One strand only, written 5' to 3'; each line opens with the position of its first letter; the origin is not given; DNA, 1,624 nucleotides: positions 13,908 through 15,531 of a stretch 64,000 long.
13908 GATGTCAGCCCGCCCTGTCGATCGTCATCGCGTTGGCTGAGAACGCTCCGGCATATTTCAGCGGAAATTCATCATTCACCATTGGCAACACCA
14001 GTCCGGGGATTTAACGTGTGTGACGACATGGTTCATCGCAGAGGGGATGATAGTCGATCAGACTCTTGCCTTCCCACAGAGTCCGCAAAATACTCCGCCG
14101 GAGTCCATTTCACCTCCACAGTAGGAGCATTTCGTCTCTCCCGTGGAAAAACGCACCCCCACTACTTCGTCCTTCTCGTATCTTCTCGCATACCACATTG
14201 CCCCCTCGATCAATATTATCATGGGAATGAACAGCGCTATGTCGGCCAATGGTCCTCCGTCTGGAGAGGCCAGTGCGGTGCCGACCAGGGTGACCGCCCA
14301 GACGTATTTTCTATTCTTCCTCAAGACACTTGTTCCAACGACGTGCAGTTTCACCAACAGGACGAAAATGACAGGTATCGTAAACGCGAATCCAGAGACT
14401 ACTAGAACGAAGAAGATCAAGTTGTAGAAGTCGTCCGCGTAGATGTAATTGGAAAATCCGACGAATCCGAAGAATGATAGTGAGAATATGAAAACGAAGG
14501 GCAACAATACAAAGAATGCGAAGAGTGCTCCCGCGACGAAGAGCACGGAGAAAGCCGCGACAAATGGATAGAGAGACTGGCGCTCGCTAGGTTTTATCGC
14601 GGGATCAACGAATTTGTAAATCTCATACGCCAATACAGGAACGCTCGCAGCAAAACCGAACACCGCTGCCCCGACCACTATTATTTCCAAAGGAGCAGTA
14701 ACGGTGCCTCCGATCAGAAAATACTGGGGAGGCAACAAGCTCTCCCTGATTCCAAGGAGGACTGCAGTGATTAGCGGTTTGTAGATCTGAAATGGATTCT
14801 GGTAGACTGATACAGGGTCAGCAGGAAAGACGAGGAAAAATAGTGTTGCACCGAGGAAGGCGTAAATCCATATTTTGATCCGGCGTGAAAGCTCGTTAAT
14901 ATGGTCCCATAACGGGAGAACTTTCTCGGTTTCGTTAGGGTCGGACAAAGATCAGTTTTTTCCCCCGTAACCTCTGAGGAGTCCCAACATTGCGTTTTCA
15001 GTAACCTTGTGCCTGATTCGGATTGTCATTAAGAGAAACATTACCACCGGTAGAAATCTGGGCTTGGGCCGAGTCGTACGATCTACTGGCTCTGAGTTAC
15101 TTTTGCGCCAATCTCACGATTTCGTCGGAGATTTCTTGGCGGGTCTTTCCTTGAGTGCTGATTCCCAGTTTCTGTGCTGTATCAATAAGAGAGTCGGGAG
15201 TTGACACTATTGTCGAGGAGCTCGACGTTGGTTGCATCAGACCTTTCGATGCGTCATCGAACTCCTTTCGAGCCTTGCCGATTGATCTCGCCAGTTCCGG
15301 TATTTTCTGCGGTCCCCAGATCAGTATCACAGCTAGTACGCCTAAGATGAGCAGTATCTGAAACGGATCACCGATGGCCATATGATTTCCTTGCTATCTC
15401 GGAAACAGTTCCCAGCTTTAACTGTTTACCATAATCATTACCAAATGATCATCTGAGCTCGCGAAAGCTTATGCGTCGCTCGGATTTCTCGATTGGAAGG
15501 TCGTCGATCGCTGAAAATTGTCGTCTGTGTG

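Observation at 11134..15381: tatA-tatC next to a Tat-signal mini-protein translationally coupled to a signal-less DUF4331 protein: candidate dedicated Tat hitch-hiker export module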

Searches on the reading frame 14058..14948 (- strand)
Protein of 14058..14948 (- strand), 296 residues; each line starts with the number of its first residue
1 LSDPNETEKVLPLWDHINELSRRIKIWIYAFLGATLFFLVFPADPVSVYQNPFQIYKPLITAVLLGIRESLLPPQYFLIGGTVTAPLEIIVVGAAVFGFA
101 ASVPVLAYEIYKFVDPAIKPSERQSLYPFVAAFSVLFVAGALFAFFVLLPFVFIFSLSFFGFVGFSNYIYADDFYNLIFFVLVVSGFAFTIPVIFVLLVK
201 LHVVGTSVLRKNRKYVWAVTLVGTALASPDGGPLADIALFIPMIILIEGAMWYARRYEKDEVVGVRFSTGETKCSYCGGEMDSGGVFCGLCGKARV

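Call 4: search_protein_families(library=pfam, proteins=[window:14058-14948:-], max_evalue=0.1)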
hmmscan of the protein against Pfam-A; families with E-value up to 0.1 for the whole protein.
window:14058-14948:- (296 aa): 3 families
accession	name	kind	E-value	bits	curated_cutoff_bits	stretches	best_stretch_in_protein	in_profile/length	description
PF00902.23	TatC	-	6.5e-36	124.5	25.1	1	15-242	1-208/208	Sec-independent protein translocase protein (TatC)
PF24460.1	DUF7575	-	0.068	13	28.5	1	270-292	2-24/28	Domain of unknown function (DUF7575)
PF13248.11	Zn_ribbon_3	-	0.071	13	27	0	271-293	2-24/26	zinc-ribbon domain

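Call 12: search_protein_families(library=ncbifam, proteins=[window:14058-14948:-], max_evalue=0.01)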
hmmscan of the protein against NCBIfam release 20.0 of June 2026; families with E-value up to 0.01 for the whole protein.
window:14058-14948:- (296 aa): 3 families
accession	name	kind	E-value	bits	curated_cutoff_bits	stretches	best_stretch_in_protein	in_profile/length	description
TIGR01912.1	TatC-Arch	equivalog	1.9e-35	122.6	192.6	1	61-259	38-234/234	Sec-independent protein translocase TatC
TIGR00945.1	tatC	equivalog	5.8e-30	104.8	132.7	1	13-247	1-215/215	twin-arginine translocase subunit TatC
NF008174.0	PRK10921.1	equivalog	1.7e-17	63.9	432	1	8-258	4-237/258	Sec-independent protein translocase subunit TatC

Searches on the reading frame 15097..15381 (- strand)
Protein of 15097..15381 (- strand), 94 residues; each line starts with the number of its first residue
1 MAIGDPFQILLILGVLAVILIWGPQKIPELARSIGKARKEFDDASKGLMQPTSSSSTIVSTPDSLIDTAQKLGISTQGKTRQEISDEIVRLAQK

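Call 4: search_protein_families(library=pfam, proteins=[window:15097-15381:-], max_evalue=0.1)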
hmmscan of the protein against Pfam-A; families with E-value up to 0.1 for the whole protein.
window:15097-15381:- (94 aa): 2 families
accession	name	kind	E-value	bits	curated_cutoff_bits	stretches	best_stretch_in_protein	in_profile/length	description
PF02416.21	TatA_B_E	-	7.3e-11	41.6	21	1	8-50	5-45/53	mttA/Hcf106 family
PF04119.17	HSP9_HSP12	-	0.066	14.1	26.3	0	37-78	5-46/59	Heat shock protein 9/12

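Call 12: search_protein_families(library=ncbifam, proteins=[window:15097-15381:-], max_evalue=0.01)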
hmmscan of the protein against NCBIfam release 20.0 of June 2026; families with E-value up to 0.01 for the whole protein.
window:15097-15381:- (94 aa): 8 families
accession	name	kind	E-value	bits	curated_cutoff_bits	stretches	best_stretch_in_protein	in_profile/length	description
NF011430.0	PRK14861.1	subfamily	2.2e-11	43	62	1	11-54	10-53/61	twin arginine translocase protein A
TIGR01411.1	tatAE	subfamily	8.2e-10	38.1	53.9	1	5-48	3-44/47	twin-arginine translocase TatA/TatE family subunit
NF011429.0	PRK14857.1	equivalog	5.1e-09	36.4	77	1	11-49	12-49/91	TatA/E family twin arginine-targeting protein translocase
NF001854.0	PRK00575.1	equivalog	5.1e-05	23.9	72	1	8-57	8-55/94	Sec-independent protein translocase subunit TatA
NF002377.0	PRK01371.1-4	equivalog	0.00031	21.1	96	1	10-39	9-37/119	sec-independent translocase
NF002813.0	PRK02958.1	equivalog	0.0013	18.8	83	1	15-57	13-55/73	Sec-independent protein translocase subunit TatA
NF002375.0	PRK01371.1-2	equivalog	0.0027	18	137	1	10-35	9-33/137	sec-independent translocase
TIGR01410.1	tatB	equivalog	0.0047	17.4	56.5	1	8-39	6-36/80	Sec-independent protein translocase protein TatB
